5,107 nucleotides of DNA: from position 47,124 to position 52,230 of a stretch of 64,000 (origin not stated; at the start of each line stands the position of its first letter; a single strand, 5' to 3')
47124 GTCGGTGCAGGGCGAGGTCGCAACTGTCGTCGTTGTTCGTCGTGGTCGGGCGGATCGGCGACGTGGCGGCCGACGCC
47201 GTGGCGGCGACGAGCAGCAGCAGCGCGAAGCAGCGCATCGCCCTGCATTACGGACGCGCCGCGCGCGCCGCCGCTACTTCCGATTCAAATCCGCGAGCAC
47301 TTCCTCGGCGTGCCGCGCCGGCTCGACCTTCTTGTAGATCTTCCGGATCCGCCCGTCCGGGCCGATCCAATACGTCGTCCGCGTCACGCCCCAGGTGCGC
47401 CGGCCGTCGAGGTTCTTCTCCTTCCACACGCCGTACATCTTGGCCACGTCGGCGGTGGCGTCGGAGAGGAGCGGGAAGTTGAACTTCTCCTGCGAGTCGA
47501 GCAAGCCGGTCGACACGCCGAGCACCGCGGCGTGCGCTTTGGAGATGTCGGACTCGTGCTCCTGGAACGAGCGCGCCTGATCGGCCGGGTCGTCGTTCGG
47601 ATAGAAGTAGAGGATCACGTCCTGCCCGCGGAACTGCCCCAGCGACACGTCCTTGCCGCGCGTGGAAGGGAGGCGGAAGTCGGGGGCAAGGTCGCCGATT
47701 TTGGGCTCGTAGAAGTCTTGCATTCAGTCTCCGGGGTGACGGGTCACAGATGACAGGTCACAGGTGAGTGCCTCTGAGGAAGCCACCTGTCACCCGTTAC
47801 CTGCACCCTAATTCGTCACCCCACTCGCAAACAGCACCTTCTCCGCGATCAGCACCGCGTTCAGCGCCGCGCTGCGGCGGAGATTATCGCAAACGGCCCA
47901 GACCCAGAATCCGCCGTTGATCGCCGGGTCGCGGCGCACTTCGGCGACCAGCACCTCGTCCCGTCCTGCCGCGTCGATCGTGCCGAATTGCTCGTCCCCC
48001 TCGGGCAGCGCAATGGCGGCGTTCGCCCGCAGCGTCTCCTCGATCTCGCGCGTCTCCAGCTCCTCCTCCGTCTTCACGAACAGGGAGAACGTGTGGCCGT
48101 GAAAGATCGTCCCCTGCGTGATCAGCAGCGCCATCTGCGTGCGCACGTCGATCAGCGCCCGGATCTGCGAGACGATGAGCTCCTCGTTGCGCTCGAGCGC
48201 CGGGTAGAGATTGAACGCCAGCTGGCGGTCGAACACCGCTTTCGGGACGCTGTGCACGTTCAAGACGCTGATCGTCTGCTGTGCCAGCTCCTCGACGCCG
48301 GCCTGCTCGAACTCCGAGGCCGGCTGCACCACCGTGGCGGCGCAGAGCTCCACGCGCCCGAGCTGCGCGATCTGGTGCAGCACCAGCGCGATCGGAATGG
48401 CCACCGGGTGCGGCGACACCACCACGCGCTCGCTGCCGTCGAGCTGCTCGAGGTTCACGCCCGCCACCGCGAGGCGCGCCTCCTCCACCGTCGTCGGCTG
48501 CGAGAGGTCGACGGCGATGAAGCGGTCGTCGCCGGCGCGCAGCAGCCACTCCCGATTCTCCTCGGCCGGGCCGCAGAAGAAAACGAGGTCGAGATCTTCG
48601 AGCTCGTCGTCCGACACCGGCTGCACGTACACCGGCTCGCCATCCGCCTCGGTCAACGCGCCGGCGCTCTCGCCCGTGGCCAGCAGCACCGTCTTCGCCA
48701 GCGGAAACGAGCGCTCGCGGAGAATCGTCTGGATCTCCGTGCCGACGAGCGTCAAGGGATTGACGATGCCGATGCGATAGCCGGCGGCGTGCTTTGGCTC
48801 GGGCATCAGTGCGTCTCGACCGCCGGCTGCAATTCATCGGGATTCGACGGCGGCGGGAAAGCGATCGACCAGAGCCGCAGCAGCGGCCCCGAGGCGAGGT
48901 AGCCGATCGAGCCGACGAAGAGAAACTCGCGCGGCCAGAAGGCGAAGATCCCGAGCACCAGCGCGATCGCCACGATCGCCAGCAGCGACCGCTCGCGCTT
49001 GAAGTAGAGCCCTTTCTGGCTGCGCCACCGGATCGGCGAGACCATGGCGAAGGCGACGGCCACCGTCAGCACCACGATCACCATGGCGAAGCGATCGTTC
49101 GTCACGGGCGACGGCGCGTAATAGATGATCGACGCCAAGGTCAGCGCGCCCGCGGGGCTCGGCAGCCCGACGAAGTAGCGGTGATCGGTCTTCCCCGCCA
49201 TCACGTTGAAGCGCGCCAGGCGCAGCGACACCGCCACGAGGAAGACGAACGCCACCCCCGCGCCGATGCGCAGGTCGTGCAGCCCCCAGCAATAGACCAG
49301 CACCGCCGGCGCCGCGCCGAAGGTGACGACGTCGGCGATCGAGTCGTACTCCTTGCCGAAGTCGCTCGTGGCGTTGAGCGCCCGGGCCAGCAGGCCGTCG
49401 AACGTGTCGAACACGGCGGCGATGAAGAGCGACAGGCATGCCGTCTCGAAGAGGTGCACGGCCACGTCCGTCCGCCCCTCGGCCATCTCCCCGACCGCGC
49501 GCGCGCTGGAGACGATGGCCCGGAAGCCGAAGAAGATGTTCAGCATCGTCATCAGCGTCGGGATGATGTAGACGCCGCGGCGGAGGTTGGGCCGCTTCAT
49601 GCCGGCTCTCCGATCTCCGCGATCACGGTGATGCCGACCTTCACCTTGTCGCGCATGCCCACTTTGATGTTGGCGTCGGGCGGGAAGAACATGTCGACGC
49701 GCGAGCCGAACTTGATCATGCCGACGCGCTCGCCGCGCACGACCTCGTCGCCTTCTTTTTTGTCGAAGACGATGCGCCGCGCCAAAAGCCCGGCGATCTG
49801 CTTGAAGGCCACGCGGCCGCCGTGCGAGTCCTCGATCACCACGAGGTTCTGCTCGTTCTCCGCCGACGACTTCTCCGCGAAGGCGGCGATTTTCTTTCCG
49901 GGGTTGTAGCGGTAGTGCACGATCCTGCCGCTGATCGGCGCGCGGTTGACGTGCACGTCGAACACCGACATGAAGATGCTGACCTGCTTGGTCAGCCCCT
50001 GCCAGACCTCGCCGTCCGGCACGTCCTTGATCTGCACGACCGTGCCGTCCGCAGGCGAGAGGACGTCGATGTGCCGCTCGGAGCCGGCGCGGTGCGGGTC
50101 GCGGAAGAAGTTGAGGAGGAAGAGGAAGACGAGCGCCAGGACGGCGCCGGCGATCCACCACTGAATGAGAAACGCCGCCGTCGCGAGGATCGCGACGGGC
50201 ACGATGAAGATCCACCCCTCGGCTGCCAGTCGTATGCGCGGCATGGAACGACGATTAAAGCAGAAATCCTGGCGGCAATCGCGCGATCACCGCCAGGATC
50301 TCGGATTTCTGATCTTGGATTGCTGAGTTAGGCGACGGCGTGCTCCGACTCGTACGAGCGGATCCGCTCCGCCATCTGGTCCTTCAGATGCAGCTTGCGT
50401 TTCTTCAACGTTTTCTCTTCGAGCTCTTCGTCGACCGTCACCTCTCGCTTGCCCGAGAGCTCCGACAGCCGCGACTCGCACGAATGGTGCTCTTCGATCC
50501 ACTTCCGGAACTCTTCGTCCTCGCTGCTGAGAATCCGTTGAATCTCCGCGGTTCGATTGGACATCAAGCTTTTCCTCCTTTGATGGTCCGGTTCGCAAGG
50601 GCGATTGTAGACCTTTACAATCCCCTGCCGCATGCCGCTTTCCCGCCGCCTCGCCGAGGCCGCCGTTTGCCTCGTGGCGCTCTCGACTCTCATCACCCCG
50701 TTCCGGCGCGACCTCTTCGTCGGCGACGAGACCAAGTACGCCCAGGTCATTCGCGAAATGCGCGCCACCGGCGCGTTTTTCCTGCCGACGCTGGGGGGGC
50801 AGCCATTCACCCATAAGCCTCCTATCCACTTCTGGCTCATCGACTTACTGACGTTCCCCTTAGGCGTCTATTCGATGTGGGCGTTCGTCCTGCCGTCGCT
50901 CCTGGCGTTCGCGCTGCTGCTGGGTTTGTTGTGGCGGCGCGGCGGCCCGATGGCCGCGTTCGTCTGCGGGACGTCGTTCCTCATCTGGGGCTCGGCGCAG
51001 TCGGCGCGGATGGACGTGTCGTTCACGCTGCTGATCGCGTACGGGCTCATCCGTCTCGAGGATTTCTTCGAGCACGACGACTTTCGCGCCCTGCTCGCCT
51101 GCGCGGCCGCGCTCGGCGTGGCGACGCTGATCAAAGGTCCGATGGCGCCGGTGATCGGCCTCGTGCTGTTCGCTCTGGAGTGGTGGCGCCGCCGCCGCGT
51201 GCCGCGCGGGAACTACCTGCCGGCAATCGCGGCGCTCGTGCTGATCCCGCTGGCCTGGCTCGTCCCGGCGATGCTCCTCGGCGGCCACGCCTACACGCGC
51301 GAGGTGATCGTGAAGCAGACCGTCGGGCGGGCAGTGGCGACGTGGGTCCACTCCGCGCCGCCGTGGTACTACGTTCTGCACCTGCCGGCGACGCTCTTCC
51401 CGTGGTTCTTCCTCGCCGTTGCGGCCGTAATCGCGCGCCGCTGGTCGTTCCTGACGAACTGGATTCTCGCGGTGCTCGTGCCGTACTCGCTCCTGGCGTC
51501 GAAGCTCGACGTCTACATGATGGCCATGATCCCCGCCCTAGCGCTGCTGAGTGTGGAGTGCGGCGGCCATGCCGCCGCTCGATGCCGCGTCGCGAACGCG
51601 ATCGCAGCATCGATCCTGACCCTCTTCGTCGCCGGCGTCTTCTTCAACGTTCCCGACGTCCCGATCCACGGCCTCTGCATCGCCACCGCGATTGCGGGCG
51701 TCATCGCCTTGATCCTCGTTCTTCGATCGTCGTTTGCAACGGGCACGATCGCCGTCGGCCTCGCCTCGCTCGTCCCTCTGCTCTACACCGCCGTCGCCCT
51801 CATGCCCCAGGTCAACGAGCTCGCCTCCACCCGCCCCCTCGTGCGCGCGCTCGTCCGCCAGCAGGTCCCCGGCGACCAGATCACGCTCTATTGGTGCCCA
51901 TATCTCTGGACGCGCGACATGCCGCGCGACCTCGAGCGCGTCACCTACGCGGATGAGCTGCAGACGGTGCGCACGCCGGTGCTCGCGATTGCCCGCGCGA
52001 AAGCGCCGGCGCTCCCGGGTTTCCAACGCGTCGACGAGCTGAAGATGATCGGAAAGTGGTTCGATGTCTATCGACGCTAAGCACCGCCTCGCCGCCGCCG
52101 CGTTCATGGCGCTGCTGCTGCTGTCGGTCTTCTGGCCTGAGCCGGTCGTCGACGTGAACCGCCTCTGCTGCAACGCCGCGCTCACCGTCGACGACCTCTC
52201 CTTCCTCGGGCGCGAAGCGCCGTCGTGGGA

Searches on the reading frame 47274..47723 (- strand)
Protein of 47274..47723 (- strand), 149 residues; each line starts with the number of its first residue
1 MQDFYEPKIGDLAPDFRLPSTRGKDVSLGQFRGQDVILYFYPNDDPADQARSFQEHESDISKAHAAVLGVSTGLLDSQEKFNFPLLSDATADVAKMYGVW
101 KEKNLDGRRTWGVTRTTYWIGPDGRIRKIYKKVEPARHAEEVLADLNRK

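Call 19: search_protein_families(library=pfam, proteins=[window:47274-47723:-], max_evalue=0.001)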
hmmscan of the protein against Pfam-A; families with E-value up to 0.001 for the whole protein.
window:47274-47723:- (149 aa): 2 families
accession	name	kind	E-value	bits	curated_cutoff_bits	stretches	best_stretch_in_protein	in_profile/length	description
PF00578.27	AhpC-TSA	-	1.6e-23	83.4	26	1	9-128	1-123/124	AhpC/TSA family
PF08534.16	Redoxin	-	6.6e-12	45.9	26.6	1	9-141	2-146/148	Redoxin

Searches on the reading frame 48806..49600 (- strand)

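Call 75: search_protein_families(library=pfam, proteins=[window:48806-49600:-], max_evalue=0.001)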
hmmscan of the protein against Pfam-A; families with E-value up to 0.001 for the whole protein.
window:48806-49600:- (264 aa): 1 family
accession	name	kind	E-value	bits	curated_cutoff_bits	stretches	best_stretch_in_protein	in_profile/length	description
PF01066.26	CDP-OH_P_transf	-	3.8e-20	73.3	22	1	12-183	2-150/152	CDP-alcohol phosphatidyltransferase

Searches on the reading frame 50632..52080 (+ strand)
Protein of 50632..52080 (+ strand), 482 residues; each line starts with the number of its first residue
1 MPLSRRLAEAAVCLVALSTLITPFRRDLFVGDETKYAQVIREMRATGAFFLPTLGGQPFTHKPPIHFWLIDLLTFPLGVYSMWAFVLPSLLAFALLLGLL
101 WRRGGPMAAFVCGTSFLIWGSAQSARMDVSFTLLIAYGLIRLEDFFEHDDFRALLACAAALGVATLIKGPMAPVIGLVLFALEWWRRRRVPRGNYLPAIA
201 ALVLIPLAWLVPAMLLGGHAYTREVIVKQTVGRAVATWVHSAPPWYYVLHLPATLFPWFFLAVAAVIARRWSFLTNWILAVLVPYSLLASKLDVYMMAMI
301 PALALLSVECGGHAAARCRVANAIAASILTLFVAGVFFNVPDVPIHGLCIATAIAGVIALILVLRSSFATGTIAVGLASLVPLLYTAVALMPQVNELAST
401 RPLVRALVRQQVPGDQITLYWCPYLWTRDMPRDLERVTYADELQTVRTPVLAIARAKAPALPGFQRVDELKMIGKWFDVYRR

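Call 75: search_protein_families(library=pfam, proteins=[window:50632-52080:+], max_evalue=0.001)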
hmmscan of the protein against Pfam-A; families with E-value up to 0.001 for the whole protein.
window:50632-52080:+ (482 aa): 1 family
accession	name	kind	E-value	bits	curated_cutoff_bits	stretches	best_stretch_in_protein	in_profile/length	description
PF13231.12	PMT_2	-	1.3e-07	32.4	26.1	1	61-208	1-159/160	Dolichyl-phosphate-mannose-protein mannosyltransferase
